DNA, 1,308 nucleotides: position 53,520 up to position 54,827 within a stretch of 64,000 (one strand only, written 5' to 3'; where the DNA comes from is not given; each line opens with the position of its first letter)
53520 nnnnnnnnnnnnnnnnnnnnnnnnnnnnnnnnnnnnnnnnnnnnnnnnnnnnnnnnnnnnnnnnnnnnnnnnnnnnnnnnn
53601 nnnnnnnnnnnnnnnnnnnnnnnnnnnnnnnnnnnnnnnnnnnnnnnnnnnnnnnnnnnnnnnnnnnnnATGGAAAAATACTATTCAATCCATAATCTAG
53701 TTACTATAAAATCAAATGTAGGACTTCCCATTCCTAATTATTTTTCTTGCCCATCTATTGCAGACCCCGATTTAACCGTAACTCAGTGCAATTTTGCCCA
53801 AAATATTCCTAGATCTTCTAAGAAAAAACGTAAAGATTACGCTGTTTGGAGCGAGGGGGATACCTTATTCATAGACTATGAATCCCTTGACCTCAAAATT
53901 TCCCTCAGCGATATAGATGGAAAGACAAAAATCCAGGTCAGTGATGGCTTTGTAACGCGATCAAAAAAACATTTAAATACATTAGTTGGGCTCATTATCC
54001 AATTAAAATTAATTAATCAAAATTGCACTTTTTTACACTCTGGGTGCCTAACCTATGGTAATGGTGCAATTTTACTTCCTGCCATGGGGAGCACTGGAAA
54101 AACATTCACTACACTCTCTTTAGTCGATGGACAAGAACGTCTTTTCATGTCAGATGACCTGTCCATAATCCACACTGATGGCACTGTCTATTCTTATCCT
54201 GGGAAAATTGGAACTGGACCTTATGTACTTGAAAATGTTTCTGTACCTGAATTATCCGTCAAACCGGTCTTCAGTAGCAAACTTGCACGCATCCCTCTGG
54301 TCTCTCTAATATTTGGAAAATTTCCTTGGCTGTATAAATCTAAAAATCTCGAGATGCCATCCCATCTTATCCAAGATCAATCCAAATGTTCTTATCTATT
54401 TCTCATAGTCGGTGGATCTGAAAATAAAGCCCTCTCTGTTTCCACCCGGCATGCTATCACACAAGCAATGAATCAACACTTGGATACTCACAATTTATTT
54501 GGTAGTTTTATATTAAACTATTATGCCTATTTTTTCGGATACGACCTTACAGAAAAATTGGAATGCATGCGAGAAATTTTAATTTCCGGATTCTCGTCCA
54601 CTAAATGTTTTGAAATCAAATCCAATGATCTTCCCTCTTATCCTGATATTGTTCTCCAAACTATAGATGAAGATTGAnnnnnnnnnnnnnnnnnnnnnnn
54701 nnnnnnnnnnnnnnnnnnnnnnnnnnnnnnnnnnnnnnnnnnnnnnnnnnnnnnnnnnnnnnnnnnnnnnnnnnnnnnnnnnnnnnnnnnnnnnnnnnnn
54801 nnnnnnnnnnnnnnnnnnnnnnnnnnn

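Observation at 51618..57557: Duplicated nucleotidyltransferase plus HprK-like P-loop module embedded in the AglB N-glycosylation island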

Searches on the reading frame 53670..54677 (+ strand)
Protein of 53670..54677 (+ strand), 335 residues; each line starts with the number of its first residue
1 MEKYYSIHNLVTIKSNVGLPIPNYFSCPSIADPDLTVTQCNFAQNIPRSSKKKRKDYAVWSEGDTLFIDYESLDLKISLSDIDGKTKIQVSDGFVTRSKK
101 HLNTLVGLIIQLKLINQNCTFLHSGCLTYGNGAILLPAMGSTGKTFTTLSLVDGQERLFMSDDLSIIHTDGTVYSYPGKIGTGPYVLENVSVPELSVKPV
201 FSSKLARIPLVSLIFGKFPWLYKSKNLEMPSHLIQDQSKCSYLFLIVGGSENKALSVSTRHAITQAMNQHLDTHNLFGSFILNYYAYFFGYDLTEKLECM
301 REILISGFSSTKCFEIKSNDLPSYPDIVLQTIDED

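Call 3: search_protein_families(library=pfam, proteins=[window:53670-54677:+], max_evalue=1)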
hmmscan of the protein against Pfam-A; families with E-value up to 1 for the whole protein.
window:53670-54677:+ (335 aa): 0 families

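Call 4: search_protein_families(library=ncbifam, proteins=[window:53670-54677:+], max_evalue=1)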
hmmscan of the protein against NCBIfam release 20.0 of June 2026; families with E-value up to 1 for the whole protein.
window:53670-54677:+ (335 aa): 1 family
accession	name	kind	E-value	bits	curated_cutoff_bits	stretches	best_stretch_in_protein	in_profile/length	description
TIGR04352.1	HprK_rel_A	equivalog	0.015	14.4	200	1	119-174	96-151/280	HprK-related kinase A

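Call 7: find_homologous_proteins(query=window:53670-54677:+, max_evalue=0.001)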
Query window:53670-54677:+ (335 aa): 13 proteins with E <= 0.001 among 1512 candidates.
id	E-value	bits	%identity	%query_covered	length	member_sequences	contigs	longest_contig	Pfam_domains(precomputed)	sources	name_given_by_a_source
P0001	2.0e-183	627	82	100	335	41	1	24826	-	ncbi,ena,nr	ncbi:MAG: hypothetical protein MK159_02110 [Halobacteriales archaeon]|nr:hypothetical protein [Halob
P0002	4.0e-181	619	81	99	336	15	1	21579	-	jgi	-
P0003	8.8e-164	562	75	100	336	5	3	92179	-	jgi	-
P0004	1.1e-119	417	55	97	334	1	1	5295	-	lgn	-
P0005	8.7e-118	411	53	100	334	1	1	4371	-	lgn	-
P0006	1.2e-117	411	53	98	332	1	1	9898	-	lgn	-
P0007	3.8e-114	399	51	99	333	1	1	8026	-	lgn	-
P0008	8.2e-112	392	51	99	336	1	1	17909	-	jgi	jgi:hypothetical protein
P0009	7.7e-108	378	49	98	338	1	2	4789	-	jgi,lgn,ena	-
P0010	1.7e-98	348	48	99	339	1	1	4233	-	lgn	-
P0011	3.6e-84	301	41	98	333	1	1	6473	-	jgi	-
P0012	7.3e-80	287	41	99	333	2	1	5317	-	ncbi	-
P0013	2.3e-79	285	73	54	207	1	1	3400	-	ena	-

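Call 9: search_solved_structures(query=A1, max_evalue=10, show_alignments=3)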
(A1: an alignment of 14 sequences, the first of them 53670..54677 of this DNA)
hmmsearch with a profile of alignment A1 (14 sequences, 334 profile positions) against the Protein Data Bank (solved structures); distinct sequences matched with E-value up to 10: 1.
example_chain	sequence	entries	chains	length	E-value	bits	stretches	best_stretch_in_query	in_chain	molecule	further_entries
1kvn_A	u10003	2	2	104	0.77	11.9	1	20-100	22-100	SRP19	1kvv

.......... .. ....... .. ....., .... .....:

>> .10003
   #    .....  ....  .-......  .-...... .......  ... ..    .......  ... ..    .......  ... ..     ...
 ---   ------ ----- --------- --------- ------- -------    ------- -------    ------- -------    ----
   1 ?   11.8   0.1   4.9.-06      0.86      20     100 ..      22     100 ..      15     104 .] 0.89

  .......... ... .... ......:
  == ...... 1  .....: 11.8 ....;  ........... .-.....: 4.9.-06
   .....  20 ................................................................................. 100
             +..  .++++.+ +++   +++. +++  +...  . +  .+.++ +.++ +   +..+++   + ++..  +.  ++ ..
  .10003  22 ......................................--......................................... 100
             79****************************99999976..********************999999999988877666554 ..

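Call 12: find_encoding_contigs(protein=P0003, flank=10000, max_places=3)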
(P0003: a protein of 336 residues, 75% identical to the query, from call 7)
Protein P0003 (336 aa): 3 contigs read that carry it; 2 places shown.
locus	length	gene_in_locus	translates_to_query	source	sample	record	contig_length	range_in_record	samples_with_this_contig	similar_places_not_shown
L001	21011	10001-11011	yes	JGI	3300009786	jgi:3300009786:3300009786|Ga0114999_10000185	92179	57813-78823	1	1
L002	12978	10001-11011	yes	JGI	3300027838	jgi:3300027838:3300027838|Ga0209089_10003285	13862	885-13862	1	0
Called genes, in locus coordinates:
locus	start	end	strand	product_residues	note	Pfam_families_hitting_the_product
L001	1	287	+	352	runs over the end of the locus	PF04909:Amidohydro_2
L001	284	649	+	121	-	PF00355:Rieske, PF13806:Rieske_2 (weak), PF22543:Rieske_4 (faint), PF13806:Rieske_2 (weak)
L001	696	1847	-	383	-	PF00005:ABC_tran, PF13304:AAA_21 (faint), PF08402:TOBE_2 (weak)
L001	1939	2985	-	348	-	-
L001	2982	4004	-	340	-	PF01408:GFO_IDH_MocA, PF03807:F420_oxidored (faint)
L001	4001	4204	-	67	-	-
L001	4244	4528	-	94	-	-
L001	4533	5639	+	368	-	PF01943:Polysacc_synt, PF13440:Polysacc_synt_3, PF01554:MatE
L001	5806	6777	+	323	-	PF13439:Glyco_transf_4, PF00534:Glycos_transf_1, PF13692:Glyco_trans_1_4, PF13524:Glyco_trans_1_2 (weak)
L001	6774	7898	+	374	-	PF00534:Glycos_transf_1, PF13692:Glyco_trans_1_4, PF13524:Glyco_trans_1_2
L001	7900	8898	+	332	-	PF14907:NTP_transf_5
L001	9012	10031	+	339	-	PF14907:NTP_transf_5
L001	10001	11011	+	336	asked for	-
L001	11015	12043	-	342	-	-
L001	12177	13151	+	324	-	PF00535:Glycos_transf_2, PF10111:Glyco_tranf_2_2 (weak), PF13641:Glyco_tranf_2_3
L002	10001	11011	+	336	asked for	-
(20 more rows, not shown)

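Call 13: find_encoding_contigs(protein=P0008, flank=10000, max_places=3)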
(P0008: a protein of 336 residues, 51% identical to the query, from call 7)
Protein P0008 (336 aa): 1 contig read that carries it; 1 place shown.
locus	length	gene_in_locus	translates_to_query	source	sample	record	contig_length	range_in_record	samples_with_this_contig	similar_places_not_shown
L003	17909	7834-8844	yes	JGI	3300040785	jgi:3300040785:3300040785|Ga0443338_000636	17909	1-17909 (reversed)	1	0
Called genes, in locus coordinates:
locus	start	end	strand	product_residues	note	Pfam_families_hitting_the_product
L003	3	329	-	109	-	?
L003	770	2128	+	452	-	PF05935:Arylsulfotrans (faint), PF14269:Arylsulfotran_2 (weak)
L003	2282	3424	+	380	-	PF13506:Glyco_transf_21, PF00535:Glycos_transf_2, PF13641:Glyco_tranf_2_3, PF13632:Glyco_trans_2_3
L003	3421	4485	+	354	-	PF13439:Glyco_transf_4, PF13477:Glyco_trans_4_2 (weak), PF13579:Glyco_trans_4_4, PF20706:GT4-conflict, PF00534:Glycos_transf_1, PF13692:Glyco_trans_1_4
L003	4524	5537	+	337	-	PF20706:GT4-conflict (weak), PF00534:Glycos_transf_1, PF13692:Glyco_trans_1_4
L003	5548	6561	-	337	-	-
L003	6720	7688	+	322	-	PF00535:Glycos_transf_2, PF13641:Glyco_tranf_2_3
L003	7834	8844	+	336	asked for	-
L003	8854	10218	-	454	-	PF00884:Sulfatase, PF01663:Phosphodiest (faint), PF16347:SGSH_C (faint)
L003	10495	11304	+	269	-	-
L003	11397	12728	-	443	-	PF05935:Arylsulfotrans (weak), PF14269:Arylsulfotran_2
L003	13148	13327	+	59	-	-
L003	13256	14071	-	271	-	PF05575:V_cholerae_RfbT (faint), PF02475:TRM5-TYW2_MTfase (weak), PF05050:Methyltransf_21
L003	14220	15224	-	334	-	PF14907:NTP_transf_5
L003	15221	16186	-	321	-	PF14907:NTP_transf_5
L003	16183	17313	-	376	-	PF00534:Glycos_transf_1, PF13692:Glyco_trans_1_4, PF13524:Glyco_trans_1_2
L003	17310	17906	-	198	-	PF00534:Glycos_transf_1, PF20706:GT4-conflict, PF13692:Glyco_trans_1_4, PF13524:Glyco_trans_1_2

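Call 22: predict_structure(alignment_id=A1)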
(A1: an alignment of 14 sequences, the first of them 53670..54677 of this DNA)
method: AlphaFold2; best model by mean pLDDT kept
length: 335 residues; sequences in the alignment: 14
mean_pLDDT: 90.2   pTM: 0.89
mean pLDDT of the five models: 90.2, 90.0, 89.9, 80.2, 78.8
residues with pLDDT >= 90: 238; 70-90: 71; 50-70: 26; < 50: 0
segments of 3 or more residues with pLDDT < 50: none
pLDDT, mean of each block of 10 residues (from residue 1): 96 96 95 97 78 88 93 89 96 93 96 98 95 90 87 94 96 94 73 79 71 69 72 95 92 95 95 91 95 96 97 94 93 85
secondary structure, 60 per line:
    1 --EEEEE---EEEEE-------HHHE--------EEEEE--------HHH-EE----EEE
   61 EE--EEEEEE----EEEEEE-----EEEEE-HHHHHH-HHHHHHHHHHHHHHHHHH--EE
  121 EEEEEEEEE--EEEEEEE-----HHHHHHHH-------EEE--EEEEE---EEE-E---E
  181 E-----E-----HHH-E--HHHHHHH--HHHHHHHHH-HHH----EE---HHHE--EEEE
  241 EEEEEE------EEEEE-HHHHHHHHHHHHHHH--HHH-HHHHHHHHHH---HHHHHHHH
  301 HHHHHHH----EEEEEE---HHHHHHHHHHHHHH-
elements in order: E3-7 E11-15 E35-39 E58-62 E65-70 E75-80 E86-90 H92-97 H99-116 E119-129 E132-138 H144-151 E159-161 E164-168 E172-174 H200-206 H209-217 E237-246 E253-257 H259-273 H280-289 H293-307 E312-317 H321-334

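Call 24: fold_search(model_id=the predicted structure, library=pdb)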
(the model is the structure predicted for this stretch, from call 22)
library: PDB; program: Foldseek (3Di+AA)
matches with E <= 10: 424; with E <= 0.001: 106
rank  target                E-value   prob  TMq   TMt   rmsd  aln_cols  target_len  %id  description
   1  1yvy_A                5.9e-08  1.00  0.45  0.32   9.2       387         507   11  Crystal structure of Anaerobiospirillum succiniciproducens phosphoenolpyruvate carboxykinase (released 2005-07-26)
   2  1yvy_B                1.3e-07  1.00  0.45  0.32   9.2       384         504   11  Crystal structure of Anaerobiospirillum succiniciproducens phosphoenolpyruvate carboxykinase (released 2005-07-26)
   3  1j3b_B                1.7e-07  1.00  0.48  0.34   8.8       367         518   12  Crystal structure of ATP-dependent phosphoenolpyruvate carboxykinase from Thermus thermophilus HB8 (released 2003-02-11)
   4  1j3b_A                2.0e-07  1.00  0.47  0.33   8.8       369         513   12  Crystal structure of ATP-dependent phosphoenolpyruvate carboxykinase from Thermus thermophilus HB8 (released 2003-02-11)
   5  1xkv_B                2.1e-07  1.00  0.46  0.32  10.1       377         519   10  Crystal Structure Of ATP-Dependent Phosphoenolpyruvate Carboxykinase From Thermus thermophilus HB8 (released 2005-10-11)
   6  1ayl                  2.3e-07  1.00  0.43  0.30   9.6       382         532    9  PHOSPHOENOLPYRUVATE CARBOXYKINASE (released 1997-01-11)
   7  1aq2                  2.7e-07  1.00  0.46  0.32   9.7       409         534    9  PHOSPHOENOLPYRUVATE CARBOXYKINASE (released 1998-10-14)
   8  6com                  3.7e-07  1.00  0.45  0.31   9.4       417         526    8  2.3A crystal structure of E. coli phosphoenolpyruvate carboxykinase mutant Asp269Asn (released 2018-04-04)
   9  2pc9_D                3.9e-07  1.00  0.46  0.33   8.6       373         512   12  Crystal Structure Of ATP-Dependent Phosphoenolpyruvate Carboxykinase From Thermus thermophilus HB8 (released 2007-10-02)
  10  2pc9_C                5.4e-07  1.00  0.45  0.32   9.0       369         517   12  Crystal Structure Of ATP-Dependent Phosphoenolpyruvate Carboxykinase From Thermus thermophilus HB8 (released 2007-10-02)
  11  6crt                  5.7e-07  1.00  0.45  0.31  10.6       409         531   10  Arg65Gln Mutagenic E.coli PCK (released 2018-04-04)
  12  1os1                  6.4e-07  1.00  0.42  0.29   9.5       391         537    9  Structure of Phosphoenolpyruvate Carboxykinase complexed with ATP,Mg, Ca and pyruvate. (released 2003-09-23)
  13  1xkv_A                6.8e-07  1.00  0.47  0.33   8.6       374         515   11  Crystal Structure Of ATP-Dependent Phosphoenolpyruvate Carboxykinase From Thermus thermophilus HB8 (released 2005-10-11)
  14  1k3c                  6.8e-07  1.00  0.47  0.32   9.5       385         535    9  Phosphoenolpyruvate carboxykinase in complex with ADP, AlF3 and Pyruvate (released 2001-12-19)
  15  2pc9_A                7.7e-07  1.00  0.52  0.36   8.4       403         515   11  Crystal Structure Of ATP-Dependent Phosphoenolpyruvate Carboxykinase From Thermus thermophilus HB8 (released 2007-10-02)
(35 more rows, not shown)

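Call 25: search_protein_representatives(alignment_id=A1)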
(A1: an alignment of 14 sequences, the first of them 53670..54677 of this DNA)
Query: 14 sequences, 334 profile positions. Proteins with E-value up to 0.001 (for the whole library): 2361; up to 1e-10: 656; up to 1e-30: 50. The best 150 are listed.
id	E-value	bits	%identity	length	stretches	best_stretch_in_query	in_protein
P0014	1.1e-103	363.3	-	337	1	2-333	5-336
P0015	2.1e-94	332.7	-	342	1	2-332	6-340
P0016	1.7e-90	319.8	-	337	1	3-330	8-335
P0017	3.4e-89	315.6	-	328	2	3-203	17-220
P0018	2.2e-86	306.3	-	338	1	4-329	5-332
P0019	1.5e-81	290.4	-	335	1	2-331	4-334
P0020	7.2e-78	278.3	-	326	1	1-332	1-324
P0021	1.5e-71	257.6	-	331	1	4-332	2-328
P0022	5.7e-70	252.4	-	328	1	4-333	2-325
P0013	5.3e-69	249.2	-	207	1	176-333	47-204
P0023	1.2e-68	248.1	-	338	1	4-333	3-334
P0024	1.9e-64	234.3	-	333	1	3-332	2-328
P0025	1.8e-63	231.0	-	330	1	3-330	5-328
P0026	6.5e-59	216.0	-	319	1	3-330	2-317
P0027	6.7e-58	212.7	-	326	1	2-331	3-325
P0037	6.0e-38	147.1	-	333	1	5-328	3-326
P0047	3.1e-34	134.9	-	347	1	3-328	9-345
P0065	2.5e-30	122.1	-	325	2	2-181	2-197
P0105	1.0e-24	103.6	-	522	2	3-190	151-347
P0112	3.5e-24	101.9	-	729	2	102-185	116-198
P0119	1.1e-23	100.2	-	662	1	3-321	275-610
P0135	2.9e-22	95.6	-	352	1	3-313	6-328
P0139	7.8e-22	94.2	-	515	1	3-203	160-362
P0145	1.3e-21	93.4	-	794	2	3-189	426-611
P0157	3.5e-21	92.0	-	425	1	3-200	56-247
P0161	4.5e-21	91.7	-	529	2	3-192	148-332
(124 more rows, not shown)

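Call 29: search_solved_structures(query=A2, max_evalue=10, show_alignments=3)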
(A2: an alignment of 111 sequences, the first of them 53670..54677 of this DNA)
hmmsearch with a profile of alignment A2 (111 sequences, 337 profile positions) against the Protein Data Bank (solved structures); distinct sequences matched with E-value up to 10: 107 (the best 60 are shown).
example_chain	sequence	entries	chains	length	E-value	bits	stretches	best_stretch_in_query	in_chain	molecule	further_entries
5vc7_A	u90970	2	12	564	0.00038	22.9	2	134-163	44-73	VCP-like ATPase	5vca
5g4g_A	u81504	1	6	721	0.0007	22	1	134-163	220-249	VCP-LIKE ATPASE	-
5g4f_A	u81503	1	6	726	0.00071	22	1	134-163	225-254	VCP-LIKE ATPASE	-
1jb1_A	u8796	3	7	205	0.0019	20.6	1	129-167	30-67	HPRK PROTEIN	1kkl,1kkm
2qmh_A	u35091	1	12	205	0.0019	20.6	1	129-167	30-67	HPr kinase/phosphorylase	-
1ko7_A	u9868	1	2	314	0.004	19.5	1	122-168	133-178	Hpr kinase/phosphatase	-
1knx_A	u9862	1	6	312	0.0045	19.4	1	124-169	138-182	Probable HPr(Ser) kinase/phosphatase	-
7wub_C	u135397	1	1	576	0.066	15.5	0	134-158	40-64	Transitional endoplasmic reticulum ATPase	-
7wub_D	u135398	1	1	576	0.066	15.5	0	134-158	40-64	Transitional endoplasmic reticulum ATPase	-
6chs_H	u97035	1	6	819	0.073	15.4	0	133-163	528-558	Putative cell division control protein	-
6mck_A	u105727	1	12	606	0.075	15.4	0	134-158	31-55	Transitional endoplasmic reticulum ATPase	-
9ox9_A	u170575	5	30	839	0.12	14.7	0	134-160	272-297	vesicle-fusing ATPase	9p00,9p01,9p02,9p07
7rlj_A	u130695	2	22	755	0.12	14.6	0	134-158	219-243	Transitional endoplasmic reticulum ATPase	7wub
8yka_A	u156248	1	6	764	0.13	14.6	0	134-158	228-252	Transitional endoplasmic reticulum ATPase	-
5c18_A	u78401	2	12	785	0.13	14.5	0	134-158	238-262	Transitional endoplasmic reticulum ATPase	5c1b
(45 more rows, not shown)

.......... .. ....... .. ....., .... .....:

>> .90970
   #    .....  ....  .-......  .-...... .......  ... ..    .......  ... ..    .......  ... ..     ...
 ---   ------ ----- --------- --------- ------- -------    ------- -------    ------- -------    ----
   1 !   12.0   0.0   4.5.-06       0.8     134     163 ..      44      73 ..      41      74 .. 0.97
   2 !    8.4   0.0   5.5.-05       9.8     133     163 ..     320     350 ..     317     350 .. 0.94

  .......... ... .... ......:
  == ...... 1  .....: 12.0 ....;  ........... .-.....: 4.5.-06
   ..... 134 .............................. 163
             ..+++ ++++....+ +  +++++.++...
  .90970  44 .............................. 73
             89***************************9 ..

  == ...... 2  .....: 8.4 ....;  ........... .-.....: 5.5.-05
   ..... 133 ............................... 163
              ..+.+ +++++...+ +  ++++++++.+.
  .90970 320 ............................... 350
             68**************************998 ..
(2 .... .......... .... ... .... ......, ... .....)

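Call 30: search_protein_families(library=ncbifam, alignment_id=A2, max_evalue=0.1)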
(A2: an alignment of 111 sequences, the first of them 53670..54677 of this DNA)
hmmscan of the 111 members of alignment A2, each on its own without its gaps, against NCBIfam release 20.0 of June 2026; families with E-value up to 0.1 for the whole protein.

A. member 1, window:53670-54677:+ (335 aa): 1 family
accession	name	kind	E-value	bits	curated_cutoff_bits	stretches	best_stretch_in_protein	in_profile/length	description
TIGR04352.1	HprK_rel_A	equivalog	0.015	14.4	200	1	119-174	96-151/280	HprK-related kinase A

B. families by the number of members that match (of 111 scanned): 37 families (the first 25 are shown)
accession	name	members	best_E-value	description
TIGR04352.1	HprK_rel_A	86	5.8e-10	HprK-related kinase A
TIGR04355.1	HprK_rel_B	80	3.8e-12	HprK-related kinase B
TIGR00679.1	hpr-ser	47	8.7e-10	HPr(Ser) kinase/phosphatase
TIGR04249.1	SCM_chp_ScmC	46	8e-07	SynChlorMet cassette protein ScmC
NF000361.1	self_FomB_kinase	15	2.1e-09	FomB family phosphonate monophosphate kinase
NF003883.0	PRK05428.2-1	12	4.1e-07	HPr kinase/phosphorylase-related protein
NF006821.0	PRK09344.1-3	10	0.00014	phosphoenolpyruvate carboxykinase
TIGR02397.1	dnaX_nterm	2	0.025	DNA polymerase III subunit gamma/tau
TIGR01184.1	ntrCD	1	0.01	nitrate ABC transporter ATP-binding protein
NF041760.1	PtuA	1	0.016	retron Ec78 anti-phage system effector ATPase PtuA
NF051891.1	TransRegFurHelico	1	0.018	ferric iron uptake transcriptional regulator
NF053661.1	Urm1_like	1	0.018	Urm1-like protein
TIGR02759.1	TraD_Ftype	1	0.02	type IV conjugative transfer system coupling protein TraD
NF006823.0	PRK09344.1-5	1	0.028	phosphoenolpyruvate carboxykinase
TIGR03499.1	FlhF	1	0.029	flagellar biosynthesis GTPase FlhF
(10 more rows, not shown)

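Call 32: search_protein_families(library=pfam, alignment_id=A2, max_evalue=0.1)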
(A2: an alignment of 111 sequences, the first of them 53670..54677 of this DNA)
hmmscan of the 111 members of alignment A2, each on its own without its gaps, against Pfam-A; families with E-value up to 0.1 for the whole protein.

A. member 1, window:53670-54677:+ (335 aa): 0 families

B. families by the number of members that match (of 111 scanned): 29 families (the first 25 are shown)
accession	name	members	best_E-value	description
PF07475.17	Hpr_kinase_C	49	4.7e-09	HPr Serine kinase C-terminal domain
PF01293.25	PEPCK_ATP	6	0.0056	Phosphoenolpyruvate carboxykinase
PF13671.12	AAA_33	3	0.0027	AAA domain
PF04851.21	ResIII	3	0.0094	Type III restriction enzyme, res subunit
PF13238.12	AAA_18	2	0.0023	AAA domain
PF20720.3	nSTAND3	2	0.025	Novel STAND NTPase 3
PF14323.11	GxGYxYP_C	1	0.0015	GxGYxYP putative glycoside hydrolase C-terminal domain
PF06745.19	ATPase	1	0.012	KaiC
PF18794.7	HSM3_C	1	0.016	DNA mismatch repair protein HSM3, C terminal domain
PF10997.13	Amj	1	0.023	Alternate to MurJ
PF13555.12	AAA_29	1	0.023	P-loop containing region of AAA domain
PF21750.2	DACNH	1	0.025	Probable sensor domain DACNH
PF10412.15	TrwB_AAD_bind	1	0.029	Type IV secretion-system coupling protein DNA-binding domain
PF09198.16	T4-Gluco-transf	1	0.033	Bacteriophage T4 beta-glucosyltransferase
PF00430.23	ATP-synt_B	1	0.034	ATP synthase B/B' CF(0)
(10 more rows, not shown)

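Call 35: find_related_loci(query=A1, collection=genome_contigs, flank=10000)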
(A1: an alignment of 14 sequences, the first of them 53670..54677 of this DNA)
Query A1 (335 aa) in genome_contigs; peptide patterns used: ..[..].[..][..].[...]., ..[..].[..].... (x = any residue, [..] = any of these).
74 stretches matched a pattern; 4 encode a relative of the query (tblastn E <= 1e-3); 4 distinct loci.
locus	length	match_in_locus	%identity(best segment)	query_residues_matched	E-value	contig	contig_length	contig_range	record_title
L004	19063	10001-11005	82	1-335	0e+0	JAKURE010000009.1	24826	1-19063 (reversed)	MAG: Halobacteriales archaeon isolate ALOHA_A2.5_47 A2.5-Halobacteriales-1_9, whole genome shotgun sequence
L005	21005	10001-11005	82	1-335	0e+0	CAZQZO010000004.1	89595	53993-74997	MAG TPA_asm: uncultured Halobacteriales archaeon isolate binchicken_co46_293 genome assembly, contig: NODE_365_length_89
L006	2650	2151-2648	83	1-166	3e-93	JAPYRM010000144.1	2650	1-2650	MAG: Halobacteriales archaeon isolate PW3.metabat2.160 PW3_57375_length_2650_cov_5.843160, whole genome shotgun sequence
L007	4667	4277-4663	82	1-129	3e-69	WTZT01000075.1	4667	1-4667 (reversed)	MAG: Marine Group IV archaeon HikBin4 HIKBIN4_75, whole genome shotgun sequence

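Call 36: find_encoding_contigs(protein=P0047, flank=10000, max_places=2)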
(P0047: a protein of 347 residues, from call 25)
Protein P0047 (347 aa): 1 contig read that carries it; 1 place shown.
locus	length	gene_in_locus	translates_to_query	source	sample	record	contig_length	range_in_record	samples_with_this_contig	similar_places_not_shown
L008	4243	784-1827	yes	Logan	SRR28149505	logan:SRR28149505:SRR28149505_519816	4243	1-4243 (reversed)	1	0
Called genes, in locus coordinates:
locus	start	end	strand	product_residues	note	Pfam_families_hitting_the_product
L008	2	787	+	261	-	?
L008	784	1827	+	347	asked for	-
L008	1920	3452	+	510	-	PF01663:Phosphodiest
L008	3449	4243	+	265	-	?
